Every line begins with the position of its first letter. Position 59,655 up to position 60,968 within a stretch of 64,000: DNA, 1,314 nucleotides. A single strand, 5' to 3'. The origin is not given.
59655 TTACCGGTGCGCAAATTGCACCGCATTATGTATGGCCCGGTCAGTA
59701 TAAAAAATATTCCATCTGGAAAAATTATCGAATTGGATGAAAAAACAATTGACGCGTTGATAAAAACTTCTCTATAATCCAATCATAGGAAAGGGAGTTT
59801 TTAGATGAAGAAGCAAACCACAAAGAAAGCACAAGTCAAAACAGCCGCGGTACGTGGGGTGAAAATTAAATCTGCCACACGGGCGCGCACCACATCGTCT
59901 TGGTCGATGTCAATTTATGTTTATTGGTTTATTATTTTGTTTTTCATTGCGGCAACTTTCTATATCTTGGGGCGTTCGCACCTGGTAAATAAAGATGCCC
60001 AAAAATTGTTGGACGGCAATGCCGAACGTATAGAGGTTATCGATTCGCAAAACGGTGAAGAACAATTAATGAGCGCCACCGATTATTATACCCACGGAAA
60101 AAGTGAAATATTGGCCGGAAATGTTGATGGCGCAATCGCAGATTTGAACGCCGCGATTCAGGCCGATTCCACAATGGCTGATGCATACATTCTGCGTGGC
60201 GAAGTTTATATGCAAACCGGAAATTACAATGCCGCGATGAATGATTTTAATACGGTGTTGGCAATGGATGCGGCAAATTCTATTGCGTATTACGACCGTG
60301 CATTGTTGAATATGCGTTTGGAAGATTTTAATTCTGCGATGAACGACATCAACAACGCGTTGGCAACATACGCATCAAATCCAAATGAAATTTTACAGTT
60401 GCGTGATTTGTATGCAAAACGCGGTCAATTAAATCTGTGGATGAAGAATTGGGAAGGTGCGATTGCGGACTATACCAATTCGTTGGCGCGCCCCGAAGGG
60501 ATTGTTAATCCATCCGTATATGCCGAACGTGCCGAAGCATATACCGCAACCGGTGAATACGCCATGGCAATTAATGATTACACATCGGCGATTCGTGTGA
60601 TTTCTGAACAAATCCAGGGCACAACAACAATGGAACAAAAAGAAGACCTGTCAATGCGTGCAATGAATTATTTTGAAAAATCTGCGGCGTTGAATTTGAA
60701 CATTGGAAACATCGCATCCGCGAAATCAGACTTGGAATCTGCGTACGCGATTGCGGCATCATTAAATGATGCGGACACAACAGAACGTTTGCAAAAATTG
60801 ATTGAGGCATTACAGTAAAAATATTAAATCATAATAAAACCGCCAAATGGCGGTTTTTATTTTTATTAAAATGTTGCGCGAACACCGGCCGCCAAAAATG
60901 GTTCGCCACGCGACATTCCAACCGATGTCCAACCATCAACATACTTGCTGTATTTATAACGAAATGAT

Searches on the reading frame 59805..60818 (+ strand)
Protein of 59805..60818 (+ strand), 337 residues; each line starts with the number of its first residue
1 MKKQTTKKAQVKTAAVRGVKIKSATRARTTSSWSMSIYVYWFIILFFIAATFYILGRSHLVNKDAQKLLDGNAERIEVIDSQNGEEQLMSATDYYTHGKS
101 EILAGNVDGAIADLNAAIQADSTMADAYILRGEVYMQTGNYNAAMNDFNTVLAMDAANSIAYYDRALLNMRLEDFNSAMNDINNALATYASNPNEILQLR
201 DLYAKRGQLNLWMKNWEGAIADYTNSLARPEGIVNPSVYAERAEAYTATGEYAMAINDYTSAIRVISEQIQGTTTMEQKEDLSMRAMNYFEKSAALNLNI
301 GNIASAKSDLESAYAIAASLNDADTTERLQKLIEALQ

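Call 97: search_protein_families(library=pfam, proteins=[window:59805-60818:+], max_evalue=0.00001)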
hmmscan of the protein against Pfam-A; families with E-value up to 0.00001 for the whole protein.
window:59805-60818:+ (337 aa): 9 families
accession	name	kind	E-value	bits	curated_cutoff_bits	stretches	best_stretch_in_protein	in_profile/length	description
PF00515.34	TPR_1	-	3.3e-17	61.9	27.8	0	125-155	1-31/34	Tetratricopeptide repeat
PF07719.23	TPR_2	-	2.6e-16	58.8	27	0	125-155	1-31/34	Tetratricopeptide repeat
PF13371.12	TPR_9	-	1.1e-14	54.6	35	0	110-158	14-62/73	Tetratricopeptide repeat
PF13181.12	TPR_8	-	4.2e-12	45.7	25.7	0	125-158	1-34/34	Tetratricopeptide repeat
PF13414.12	TPR_11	-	8.1e-12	45.1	26.8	1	101-139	4-42/42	TPR repeat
PF14559.12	TPR_19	-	2.3e-09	37.9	25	1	103-158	3-58/68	Tetratricopeptide repeat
PF13432.12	TPR_16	-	1e-08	35.9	32.7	0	95-145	1-51/65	Tetratricopeptide repeat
PF10602.15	RPN7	-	9.5e-07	29.1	29.6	0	235-330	28-116/174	26S proteasome subunit RPN7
PF13428.12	TPR_14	-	2.4e-06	28.1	23.5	0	126-166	2-42/44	Tetratricopeptide repeat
